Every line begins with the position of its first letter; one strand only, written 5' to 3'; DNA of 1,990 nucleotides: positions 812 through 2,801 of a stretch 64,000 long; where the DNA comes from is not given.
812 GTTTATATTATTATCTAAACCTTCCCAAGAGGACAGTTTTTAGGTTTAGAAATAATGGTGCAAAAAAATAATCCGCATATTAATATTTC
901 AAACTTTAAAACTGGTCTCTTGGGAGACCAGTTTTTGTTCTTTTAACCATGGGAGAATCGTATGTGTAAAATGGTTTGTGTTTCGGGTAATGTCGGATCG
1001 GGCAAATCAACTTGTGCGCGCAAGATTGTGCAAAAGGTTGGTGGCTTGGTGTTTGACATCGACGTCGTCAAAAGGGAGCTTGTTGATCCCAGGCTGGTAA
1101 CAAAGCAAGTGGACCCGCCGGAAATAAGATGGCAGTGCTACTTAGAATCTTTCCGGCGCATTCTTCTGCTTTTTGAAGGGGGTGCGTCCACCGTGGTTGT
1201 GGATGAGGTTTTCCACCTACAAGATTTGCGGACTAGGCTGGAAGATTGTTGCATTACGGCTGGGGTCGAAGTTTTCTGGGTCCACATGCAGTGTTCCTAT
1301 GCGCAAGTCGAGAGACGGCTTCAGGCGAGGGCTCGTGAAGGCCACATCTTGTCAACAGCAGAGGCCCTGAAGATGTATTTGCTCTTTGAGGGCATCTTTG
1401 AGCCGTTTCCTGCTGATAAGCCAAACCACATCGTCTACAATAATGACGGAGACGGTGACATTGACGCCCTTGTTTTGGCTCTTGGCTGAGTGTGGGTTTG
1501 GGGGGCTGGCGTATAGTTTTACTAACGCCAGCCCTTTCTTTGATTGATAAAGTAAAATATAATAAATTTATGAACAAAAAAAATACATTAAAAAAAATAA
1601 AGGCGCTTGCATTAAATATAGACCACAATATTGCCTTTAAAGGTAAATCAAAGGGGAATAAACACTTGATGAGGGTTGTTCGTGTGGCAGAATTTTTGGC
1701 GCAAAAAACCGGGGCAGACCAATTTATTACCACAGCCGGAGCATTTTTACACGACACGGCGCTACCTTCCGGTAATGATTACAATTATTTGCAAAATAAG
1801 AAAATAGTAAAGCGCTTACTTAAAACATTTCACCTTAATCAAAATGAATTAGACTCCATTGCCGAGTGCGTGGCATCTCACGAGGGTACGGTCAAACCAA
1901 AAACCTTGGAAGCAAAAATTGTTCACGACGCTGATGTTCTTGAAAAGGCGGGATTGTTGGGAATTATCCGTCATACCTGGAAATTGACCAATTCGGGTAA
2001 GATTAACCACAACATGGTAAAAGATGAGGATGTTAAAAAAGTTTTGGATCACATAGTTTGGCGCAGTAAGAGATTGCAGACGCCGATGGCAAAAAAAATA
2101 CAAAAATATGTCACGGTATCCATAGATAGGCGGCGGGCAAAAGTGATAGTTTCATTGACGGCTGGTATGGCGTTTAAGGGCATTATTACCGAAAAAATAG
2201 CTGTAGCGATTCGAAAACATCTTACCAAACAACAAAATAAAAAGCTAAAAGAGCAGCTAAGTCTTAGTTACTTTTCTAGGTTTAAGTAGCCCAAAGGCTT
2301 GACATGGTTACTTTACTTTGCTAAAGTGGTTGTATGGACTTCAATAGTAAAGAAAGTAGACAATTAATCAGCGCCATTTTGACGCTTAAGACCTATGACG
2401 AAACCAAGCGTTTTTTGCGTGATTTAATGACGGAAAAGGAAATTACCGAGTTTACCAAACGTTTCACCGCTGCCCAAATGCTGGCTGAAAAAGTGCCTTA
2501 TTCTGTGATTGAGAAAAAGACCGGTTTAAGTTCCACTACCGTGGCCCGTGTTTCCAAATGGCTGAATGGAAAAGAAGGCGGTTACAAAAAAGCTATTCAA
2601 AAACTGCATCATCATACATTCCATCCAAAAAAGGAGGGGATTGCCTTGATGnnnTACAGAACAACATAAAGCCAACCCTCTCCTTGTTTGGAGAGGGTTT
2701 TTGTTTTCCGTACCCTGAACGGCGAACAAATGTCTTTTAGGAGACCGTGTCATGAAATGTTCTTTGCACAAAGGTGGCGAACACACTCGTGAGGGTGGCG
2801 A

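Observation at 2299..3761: The same 29-bp promoter/operator is used twice on opposite strands, each 6 nt from an ATG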

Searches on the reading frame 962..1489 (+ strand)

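Call 7: search_protein_families(library=pfam, proteins=[window:962-1489:+], max_evalue=0.01)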
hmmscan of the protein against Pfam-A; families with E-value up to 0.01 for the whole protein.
window:962-1489:+ (175 aa): 7 families
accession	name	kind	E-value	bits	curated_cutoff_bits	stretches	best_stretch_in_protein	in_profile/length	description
PF13671.12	AAA_33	-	7.9e-10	39.6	27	1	5-129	2-124/143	AAA domain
PF13238.12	AAA_18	-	8.3e-06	26.7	29.4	1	5-126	1-114/128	AAA domain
PF01121.26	CoaE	-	1.1e-05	25.6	27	1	4-44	2-41/180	Dephospho-CoA kinase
PF01712.25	dNK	-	0.00021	21.5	27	0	5-30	1-25/203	Deoxynucleoside kinase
PF07931.18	CPT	-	0.00057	20.2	22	1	3-124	2-129/172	Chloramphenicol phosphotransferase-like protein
PF13401.12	AAA_22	-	0.0026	18.5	27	1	3-32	6-33/130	AAA domain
PF01443.25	Viral_helicase1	-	0.0074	16.6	21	1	7-87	3-72/228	Viral superfamily 1 RNA helicase core domain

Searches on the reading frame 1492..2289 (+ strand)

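Call 7: search_protein_families(library=pfam, proteins=[window:1492-2289:+], max_evalue=0.01)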
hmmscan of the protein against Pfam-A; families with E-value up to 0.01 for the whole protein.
window:1492-2289:+ (265 aa): 1 family
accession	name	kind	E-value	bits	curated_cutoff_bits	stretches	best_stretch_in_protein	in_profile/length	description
PF01966.28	HD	-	3.4e-10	40.7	22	1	57-151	3-114/116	HD domain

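Call 27: search_protein_families(library=ncbifam, proteins=[window:1492-2289:+], max_evalue=0.01)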
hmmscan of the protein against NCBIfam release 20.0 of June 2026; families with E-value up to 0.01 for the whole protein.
window:1492-2289:+ (265 aa): 4 families
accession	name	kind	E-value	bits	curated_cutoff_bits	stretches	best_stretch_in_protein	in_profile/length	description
NF007515.0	PRK10119.1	equivalog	3.7e-10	39.7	286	1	55-197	26-176/231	phosphohydrolase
NF009345.0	PRK12705.1-2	equivalog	0.0003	19.5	904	1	57-152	327-417/509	hypothetical protein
TIGR03319.1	RNase_Y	equivalog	0.00046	18.8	454.35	1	57-153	332-423/514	ribonuclease Y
TIGR00277.1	HDIG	domain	0.0077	16.1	27.6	0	56-88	6-38/84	HDIG domain-containing metalloprotein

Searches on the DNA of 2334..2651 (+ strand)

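Call 69: search_rna_families(source=L002, start=6380, end=7171, threshold=evalue, max_evalue=0.01)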
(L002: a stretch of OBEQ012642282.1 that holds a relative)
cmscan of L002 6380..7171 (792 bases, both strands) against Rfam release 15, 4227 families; matches with E-value up to 0.01: 0.
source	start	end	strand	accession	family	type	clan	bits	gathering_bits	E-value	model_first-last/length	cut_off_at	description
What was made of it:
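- Tried and rejected: No T-box lies next to the module in L002 (call 69).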
